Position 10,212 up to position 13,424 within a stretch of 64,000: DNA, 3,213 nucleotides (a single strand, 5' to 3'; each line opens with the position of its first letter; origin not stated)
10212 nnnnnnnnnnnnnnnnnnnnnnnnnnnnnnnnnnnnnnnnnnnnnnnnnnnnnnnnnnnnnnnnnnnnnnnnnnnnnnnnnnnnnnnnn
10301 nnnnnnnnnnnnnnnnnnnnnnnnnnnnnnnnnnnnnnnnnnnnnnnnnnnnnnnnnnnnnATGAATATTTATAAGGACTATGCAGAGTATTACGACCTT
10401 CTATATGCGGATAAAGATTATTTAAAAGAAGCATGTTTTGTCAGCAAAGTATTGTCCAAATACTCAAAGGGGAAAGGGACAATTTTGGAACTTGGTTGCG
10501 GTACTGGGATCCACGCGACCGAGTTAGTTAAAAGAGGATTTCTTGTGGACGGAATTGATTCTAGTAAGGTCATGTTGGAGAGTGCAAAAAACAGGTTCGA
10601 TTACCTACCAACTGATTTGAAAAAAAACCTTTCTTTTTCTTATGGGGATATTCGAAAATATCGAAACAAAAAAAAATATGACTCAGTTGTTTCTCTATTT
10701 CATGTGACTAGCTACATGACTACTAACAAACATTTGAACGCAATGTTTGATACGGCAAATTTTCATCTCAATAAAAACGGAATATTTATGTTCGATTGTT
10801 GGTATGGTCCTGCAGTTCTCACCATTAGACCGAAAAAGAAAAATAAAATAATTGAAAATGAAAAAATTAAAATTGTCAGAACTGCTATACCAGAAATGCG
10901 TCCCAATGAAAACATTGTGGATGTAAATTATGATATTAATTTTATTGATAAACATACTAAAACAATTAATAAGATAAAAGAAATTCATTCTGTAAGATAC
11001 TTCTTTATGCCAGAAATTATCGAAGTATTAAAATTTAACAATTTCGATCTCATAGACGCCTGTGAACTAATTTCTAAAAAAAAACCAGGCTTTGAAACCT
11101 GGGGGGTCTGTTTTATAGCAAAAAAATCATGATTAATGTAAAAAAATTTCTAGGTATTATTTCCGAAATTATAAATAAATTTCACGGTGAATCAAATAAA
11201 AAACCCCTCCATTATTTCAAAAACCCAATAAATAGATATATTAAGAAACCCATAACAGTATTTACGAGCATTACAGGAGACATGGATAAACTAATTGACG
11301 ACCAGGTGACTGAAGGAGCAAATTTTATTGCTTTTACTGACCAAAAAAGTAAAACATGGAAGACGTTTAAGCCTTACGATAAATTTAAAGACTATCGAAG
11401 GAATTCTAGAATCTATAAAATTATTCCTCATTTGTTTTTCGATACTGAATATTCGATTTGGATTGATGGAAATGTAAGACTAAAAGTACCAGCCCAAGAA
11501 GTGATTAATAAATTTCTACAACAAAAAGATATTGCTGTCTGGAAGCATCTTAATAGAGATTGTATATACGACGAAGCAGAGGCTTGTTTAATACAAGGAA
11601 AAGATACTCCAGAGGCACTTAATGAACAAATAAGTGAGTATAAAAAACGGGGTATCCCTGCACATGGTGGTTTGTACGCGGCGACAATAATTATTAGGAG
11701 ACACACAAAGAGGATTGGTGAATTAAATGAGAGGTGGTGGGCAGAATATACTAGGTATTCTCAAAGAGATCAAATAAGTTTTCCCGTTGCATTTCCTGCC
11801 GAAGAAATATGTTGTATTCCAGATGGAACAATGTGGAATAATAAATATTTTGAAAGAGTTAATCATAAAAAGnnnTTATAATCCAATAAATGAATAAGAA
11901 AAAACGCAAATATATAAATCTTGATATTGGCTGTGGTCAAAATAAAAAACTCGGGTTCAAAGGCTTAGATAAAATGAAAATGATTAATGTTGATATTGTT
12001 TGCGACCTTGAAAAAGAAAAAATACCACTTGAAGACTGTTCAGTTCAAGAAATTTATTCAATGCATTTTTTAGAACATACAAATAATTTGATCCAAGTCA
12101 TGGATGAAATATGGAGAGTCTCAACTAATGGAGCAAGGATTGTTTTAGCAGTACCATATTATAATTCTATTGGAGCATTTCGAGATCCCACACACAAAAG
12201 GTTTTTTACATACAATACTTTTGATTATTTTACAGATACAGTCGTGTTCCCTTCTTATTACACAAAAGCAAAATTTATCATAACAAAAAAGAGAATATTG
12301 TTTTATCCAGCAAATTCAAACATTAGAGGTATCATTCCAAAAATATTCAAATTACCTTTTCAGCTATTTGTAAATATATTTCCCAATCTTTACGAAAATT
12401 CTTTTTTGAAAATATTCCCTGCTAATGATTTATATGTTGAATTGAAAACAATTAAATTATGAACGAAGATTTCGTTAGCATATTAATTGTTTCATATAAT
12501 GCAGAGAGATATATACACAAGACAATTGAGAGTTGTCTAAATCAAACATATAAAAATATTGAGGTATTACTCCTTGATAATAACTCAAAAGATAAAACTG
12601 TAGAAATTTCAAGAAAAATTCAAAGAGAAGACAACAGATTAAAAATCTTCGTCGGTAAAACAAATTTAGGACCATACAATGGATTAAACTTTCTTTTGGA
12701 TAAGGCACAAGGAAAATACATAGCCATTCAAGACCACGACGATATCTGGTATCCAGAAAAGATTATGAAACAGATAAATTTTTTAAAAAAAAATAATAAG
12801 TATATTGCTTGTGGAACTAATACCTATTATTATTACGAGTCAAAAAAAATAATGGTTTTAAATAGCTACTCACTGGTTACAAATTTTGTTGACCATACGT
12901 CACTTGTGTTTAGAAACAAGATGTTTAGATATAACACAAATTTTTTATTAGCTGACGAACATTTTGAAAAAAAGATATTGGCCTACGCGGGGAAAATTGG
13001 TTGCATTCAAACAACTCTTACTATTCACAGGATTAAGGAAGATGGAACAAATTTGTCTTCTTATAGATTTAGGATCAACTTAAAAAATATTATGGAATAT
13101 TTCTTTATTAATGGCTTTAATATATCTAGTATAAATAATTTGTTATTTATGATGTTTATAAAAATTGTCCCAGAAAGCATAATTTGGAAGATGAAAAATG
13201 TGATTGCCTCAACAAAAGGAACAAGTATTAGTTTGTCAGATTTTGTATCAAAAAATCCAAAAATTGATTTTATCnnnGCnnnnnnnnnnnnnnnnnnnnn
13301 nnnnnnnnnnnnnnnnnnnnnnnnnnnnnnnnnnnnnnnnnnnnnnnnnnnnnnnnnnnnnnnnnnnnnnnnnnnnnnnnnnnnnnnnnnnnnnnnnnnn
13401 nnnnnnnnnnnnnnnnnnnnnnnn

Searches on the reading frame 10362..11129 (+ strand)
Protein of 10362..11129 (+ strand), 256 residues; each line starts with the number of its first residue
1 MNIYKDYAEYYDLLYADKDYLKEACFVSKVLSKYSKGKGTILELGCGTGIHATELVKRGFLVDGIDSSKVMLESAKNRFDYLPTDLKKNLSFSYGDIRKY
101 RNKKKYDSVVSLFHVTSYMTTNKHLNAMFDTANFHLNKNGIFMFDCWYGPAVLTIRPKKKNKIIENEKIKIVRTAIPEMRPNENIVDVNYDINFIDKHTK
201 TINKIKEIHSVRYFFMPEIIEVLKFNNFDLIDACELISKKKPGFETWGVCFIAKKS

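Call 7: search_protein_families(library=pfam, proteins=[window:10362-11129:+], max_evalue=0.01)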
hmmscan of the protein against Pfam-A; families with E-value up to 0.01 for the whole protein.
window:10362-11129:+ (256 aa): 10 families
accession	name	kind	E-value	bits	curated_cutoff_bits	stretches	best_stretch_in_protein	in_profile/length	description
PF13649.12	Methyltransf_25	-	1.6e-13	51.6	27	1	41-140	1-97/97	Methyltransferase domain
PF08242.18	Methyltransf_12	-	9e-11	42.8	30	1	42-142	1-98/98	Methyltransferase domain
PF13489.12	Methyltransf_23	-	1.1e-09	38.7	27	1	31-145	16-117/164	Methyltransferase domain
PF13847.12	Methyltransf_31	-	2.2e-09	37.6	27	1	37-144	3-109/145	Methyltransferase domain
PF08241.18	Methyltransf_11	-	1.6e-07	32.3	21.2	1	42-144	1-95/95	Methyltransferase domain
PF05175.20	MTS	-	1.6e-06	28.3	23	1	37-142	31-136/170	Methyltransferase small domain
PF02353.26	CMAS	-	2.1e-05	24.4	27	1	40-154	65-174/273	Mycolic acid cyclopropane synthetase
PF01135.25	PCMT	-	0.00057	20.2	20.3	1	40-109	76-146/210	Protein-L-isoaspartate(D-aspartate) O-methyltransferase (PCMT)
PF07942.18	CARME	-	0.0013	18.5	27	0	34-72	54-92/268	Carnosine N-methyltransferase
PF03848.20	TehB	-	0.0024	17.8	20.4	0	38-113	31-103/193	Tellurite resistance protein TehB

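Call 8: search_protein_families(library=ncbifam, proteins=[window:10362-11129:+], max_evalue=0.01)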
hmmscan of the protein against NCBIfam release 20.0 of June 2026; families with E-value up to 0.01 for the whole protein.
window:10362-11129:+ (256 aa): 31 families (the best 25 are shown)
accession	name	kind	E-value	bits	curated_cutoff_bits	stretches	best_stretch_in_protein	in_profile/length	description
NF041820.1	daptide_MTase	equivalog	5.9e-16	58.7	175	1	27-149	26-147/243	daptide-type RiPP biosynthesis methyltransferase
NF043040.1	corrin_prot_MT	hypoth_equivalog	1.5e-13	50.6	180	1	29-142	33-145/216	corrinoid protein-associated methyltransferase CpaM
TIGR02021.1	BchM-ChlM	equivalog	6e-13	48.7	158.9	1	35-139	53-150/218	magnesium protoporphyrin IX methyltransferase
TIGR01983.1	UbiG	equivalog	2e-09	37.1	102.95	1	38-112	50-123/228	bifunctional 2-polyprenyl-6-hydroxyphenol methylase/3-demethylubiquinol 3-O-methyltransferase UbiG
NF045882.1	PLipidMtase_Leg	equivalog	2.8e-08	33.8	390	1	3-113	9-116/207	phospholipid N-methyltransferase PmtA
TIGR02072.1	BioC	equivalog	1.6e-07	31.4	184.95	1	36-144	33-132/244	malonyl-ACP O-methyltransferase BioC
NF001786.0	PRK00517.2-4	equivalog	6.3e-07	28.8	327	1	29-111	135-212/277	50S ribosomal protein L11 methyltransferase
NF011529.0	PRK14968.1-3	equivalog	2.1e-06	27.3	162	1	36-127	33-119/198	putative methyltransferase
NF051855.1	GlySarMtaseBact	equivalog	4.9e-06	26.3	350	1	21-146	39-160/259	glycine/sarcosine N-methyltransferase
NF002463.0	PRK01683.1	equivalog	1.3e-05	25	297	1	39-141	33-125/258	trans-aconitate 2-methyltransferase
NF010703.0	PRK14103.1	equivalog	1.7e-05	24.4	320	1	39-111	31-95/256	trans-aconitate 2-methyltransferase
NF008405.0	PRK11207.1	equivalog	2.6e-05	23.8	218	1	38-119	31-108/198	tellurite resistance methyltransferase TehB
TIGR01934.1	MenG_MenH_UbiE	subfamily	3e-05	23.4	158.35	1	12-99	17-99/223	ubiquinone/menaquinone biosynthesis methyltransferase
NF008992.0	PRK12335.1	equivalog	3.2e-05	23.2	303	1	29-112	113-193/289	SAM-dependent methyltransferase TehB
NF040539.1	AST_met_ArsM_2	exception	5.9e-05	23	240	1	36-111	55-134/262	putative arsinothricin biosynthesis methyltransferase ArsM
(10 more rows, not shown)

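Call 26: search_solved_structures(query=window:10362-11129:+, max_evalue=0.00001, show_alignments=2)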
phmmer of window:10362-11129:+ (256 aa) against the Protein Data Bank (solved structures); distinct sequences matched with E-value up to 0.00001: 16.
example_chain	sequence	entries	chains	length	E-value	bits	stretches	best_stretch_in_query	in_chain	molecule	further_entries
3bxo_A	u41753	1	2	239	1.3e-14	57.7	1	5-154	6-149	N,N-dimethyltransferase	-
1wzn_A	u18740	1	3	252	1.1e-13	54.7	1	3-149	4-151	SAM-dependent methyltransferase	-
6m83_A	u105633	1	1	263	6e-11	45.7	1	6-153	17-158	dTDP-3-amino-3,6-dideoxy-alpha-D-glucopyranose N,N-dimethyltransferase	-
3pfg_A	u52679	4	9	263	1.1e-10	44.8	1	6-153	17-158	N-methyltransferase | dTDP-3-amino-3,6-dideoxy-alpha-D-glucopyranose N,N-dimethyltransferase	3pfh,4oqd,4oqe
6m81_A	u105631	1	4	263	1.2e-10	44.7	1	6-153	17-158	dTDP-3-amino-3,6-dideoxy-alpha-D-glucopyranose N,N-dimethyltransferase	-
6m82_A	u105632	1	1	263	1.3e-10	44.6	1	6-153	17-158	dTDP-3-amino-3,6-dideoxy-alpha-D-glucopyranose N,N-dimethyltransferase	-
3px2_A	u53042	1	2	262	4e-10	43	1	6-153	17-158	N-methyltransferase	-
3px3_A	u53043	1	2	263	4.1e-10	43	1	6-153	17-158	N-methyltransferase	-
9sot_A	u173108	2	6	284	1.3e-09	41.3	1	4-147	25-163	Class I SAM-dependent methyltransferase | Methyltransferase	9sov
3d2l_A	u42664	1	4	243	1.9e-09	40.8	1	4-221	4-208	SAM-dependent methyltransferase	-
1y8c_A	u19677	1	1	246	5.8e-09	39.2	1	2-250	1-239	S-adenosylmethionine-dependent methyltransferase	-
1ve3_A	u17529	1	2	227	8.2e-09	38.7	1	7-185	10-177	hypothetical protein PH0226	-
5bsz_A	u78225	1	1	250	1.7e-08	37.7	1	3-173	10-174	N-methyltransferase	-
9gdj_A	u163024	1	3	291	4.8e-08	36.2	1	36-147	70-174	Methyltransferase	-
6uk5_A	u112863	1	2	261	1.1e-07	35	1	6-151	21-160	CalS10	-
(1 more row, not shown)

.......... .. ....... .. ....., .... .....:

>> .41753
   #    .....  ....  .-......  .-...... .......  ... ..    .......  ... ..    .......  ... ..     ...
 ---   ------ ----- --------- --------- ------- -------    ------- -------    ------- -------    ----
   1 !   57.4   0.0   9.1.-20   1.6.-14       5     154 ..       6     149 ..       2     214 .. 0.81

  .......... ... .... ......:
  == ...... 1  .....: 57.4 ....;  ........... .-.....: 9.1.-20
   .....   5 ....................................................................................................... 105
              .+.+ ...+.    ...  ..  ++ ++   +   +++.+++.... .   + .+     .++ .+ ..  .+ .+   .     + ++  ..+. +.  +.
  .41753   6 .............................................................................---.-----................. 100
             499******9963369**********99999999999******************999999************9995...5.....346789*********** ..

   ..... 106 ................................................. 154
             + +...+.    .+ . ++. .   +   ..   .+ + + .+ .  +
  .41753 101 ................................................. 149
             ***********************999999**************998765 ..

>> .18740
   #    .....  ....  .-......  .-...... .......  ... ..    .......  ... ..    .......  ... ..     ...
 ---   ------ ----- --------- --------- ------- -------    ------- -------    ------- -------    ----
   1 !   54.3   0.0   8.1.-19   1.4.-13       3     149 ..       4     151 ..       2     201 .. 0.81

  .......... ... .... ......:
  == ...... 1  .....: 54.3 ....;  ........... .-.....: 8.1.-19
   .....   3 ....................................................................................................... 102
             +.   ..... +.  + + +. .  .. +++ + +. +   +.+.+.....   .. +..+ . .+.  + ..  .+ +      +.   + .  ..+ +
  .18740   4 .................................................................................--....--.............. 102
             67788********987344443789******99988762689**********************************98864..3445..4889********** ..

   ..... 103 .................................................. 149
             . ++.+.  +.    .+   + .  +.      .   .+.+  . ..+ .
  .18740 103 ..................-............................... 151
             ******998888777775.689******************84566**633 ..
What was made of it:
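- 10362..11132 (+): Class-I methyltransferase resembling the amino-sugar N,N-dimethyltransferases DesVI and TylM1. Overlaps the previous gene by 4 nt. PDB DesVI 3bxo 1.3e-14, TylM1 3pfg 1e-10, CalS10 1e-7 (call 26).
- On DesVI/TylM1 amino-sugar N-methyltransferase: 3bxo at 1.3e-14, 3pfg at 1.1e-10 and CalS10 at 1e-7 are the top hits among solved methyltransferases (call 26).
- Closest known: DesVI / TylM1 amino-sugar N,N-dimethyltransferases. Same: Best solved relatives of ORF 10362-11132, aligned over the N-terminal 150 residues, including the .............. start (call 26).
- N-methyltransferase resemblance to DesVI/TylM1 (call 26). DesVI and TylM1, the best matches of the N-methyltransferase, act on 3-amino sugars (call 26).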

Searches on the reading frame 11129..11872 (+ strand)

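Call 7: search_protein_families(library=pfam, proteins=[window:11129-11872:+], max_evalue=0.01)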
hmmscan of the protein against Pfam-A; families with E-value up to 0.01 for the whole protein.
window:11129-11872:+ (248 aa): 1 family
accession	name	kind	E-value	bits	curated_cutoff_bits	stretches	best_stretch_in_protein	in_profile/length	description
PF04765.19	TOD1_MUCI70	-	2.2e-23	83.5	21.4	1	85-221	138-285/314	TOD1/MUCI70, glycosyltransferase-like domain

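Call 8: search_protein_families(library=ncbifam, proteins=[window:11129-11872:+], max_evalue=0.01)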
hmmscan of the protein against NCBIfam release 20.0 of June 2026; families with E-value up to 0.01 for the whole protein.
window:11129-11872:+ (248 aa): 0 families

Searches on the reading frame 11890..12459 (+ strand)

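Call 7: search_protein_families(library=pfam, proteins=[window:11890-12459:+], max_evalue=0.01)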
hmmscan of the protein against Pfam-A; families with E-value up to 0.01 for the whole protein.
window:11890-12459:+ (190 aa): 3 families
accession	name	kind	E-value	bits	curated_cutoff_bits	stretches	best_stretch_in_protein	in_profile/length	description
PF08241.18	Methyltransf_11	-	2.4e-05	25.3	21.2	1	36-85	47-94/95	Methyltransferase domain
PF05148.21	Methyltransf_8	-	0.00096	19.5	27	1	2-87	68-157/219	Hypothetical methyltransferase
PF02966.22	DIM1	-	0.0053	17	27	0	5-34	83-112/133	Mitosis protein DIM1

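Call 8: search_protein_families(library=ncbifam, proteins=[window:11890-12459:+], max_evalue=0.01)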
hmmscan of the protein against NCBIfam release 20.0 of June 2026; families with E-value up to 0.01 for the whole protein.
window:11890-12459:+ (190 aa): 1 family
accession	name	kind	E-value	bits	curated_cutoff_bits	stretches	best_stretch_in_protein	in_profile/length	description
NF041255.1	mycofact_MftM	equivalog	0.00036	19.9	200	1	36-93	191-246/289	mycofactocin oligosaccharide methyltransferase MftM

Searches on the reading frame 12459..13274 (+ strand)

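Call 7: search_protein_families(library=pfam, proteins=[window:12459-13274:+], max_evalue=0.01)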
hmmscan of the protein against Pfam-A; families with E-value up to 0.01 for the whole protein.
window:12459-13274:+ (272 aa): 3 families
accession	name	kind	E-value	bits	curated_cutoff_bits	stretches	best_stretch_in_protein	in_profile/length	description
PF00535.33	Glycos_transf_2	-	1.9e-35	122.7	23.3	1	7-169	1-164/168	Glycosyl transferase family 2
PF13641.12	Glyco_tranf_2_3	-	2.4e-12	47.8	27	1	6-128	3-129/230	Glycosyltransferase like family 2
PF10111.15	Glyco_tranf_2_2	-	1.1e-05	25.5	27.3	1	12-155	6-157/276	Glycosyltransferase like family 2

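Call 8: search_protein_families(library=ncbifam, proteins=[window:12459-13274:+], max_evalue=0.01)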
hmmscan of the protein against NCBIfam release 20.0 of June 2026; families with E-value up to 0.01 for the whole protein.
window:12459-13274:+ (272 aa): 20 families
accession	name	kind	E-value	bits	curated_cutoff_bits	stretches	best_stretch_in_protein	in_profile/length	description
NF047683.1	TeichurnBiosyTuaG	equivalog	5.9e-29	101.4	400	1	3-126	5-125/252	teichuronic acid biosynthesis protein TuaG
NF053739.1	GlytfEpsEBac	equivalog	5.4e-24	84.6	450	1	6-128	3-126/265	glycosyltransferase EpsE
NF050050.1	ProtGlycPglI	equivalog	1.3e-16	60.9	500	1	5-111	3-110/306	GalNAc(5)-diNAcBac-PP-undecaprenol beta-1,3-glucosyltransferase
NF007482.0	PRK10073.1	equivalog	3.8e-16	59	423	1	4-130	6-131/334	glycosyltransferase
TIGR03937.1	PgaC_IcaA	equivalog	9.9e-16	57.7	422.3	1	4-121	45-162/407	poly-beta-1,6-N-acetyl-D-glucosamine synthase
TIGR03111.1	glyc2_xrt_Gpos1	hypoth_equivalog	4.7e-11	42.1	363.95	1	6-165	51-202/439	TIGR03111 family XrtG-associated glycosyltransferase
NF038302.1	EPS_HpsE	equivalog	1.3e-10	40.7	300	1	7-130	4-132/307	hormogonium polysaccharide biosynthesis glycosyltransferase HpsE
TIGR04440.1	glyco_TIGR04440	domain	1.7e-09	37.7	70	1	6-137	2-135/215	TIGR00180 family glycosyltransferase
NF047588.1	GlcsyltransPgfSStrep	equivalog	4.8e-09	35.9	500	1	6-113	3-114/308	glycosyltransferase PgfS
NF007453.0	PRK10018.1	equivalog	1e-08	35.2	382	1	3-113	5-115/280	colanic acid biosynthesis glycosyltransferase WcaA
TIGR04017.1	WcaA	equivalog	2.6e-08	33.8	495.75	1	3-116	4-117/279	colanic acid biosynthesis glycosyltransferase WcaA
NF041394.1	GtaseAglG_Halo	equivalog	7.1e-08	32.1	440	1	6-127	3-125/304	glucosyl-dolichyl phosphate glucuronosyltransferase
NF038299.1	EPS_HpsN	equivalog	3.4e-07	29.5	425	1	5-105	2-101/317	hormogonium polysaccharide biosynthesis glycosyltransferase HpsN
NF041875.1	EPS_EpsD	equivalog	9.7e-07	28.5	370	1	6-119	1-114/325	exopolysaccharide biosynthesis glycosyltransferase EpsD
TIGR03469.1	HpnB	hypoth_equivalog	2e-06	27.1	379.25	1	7-75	47-119/386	hopene-associated glycosyltransferase HpnB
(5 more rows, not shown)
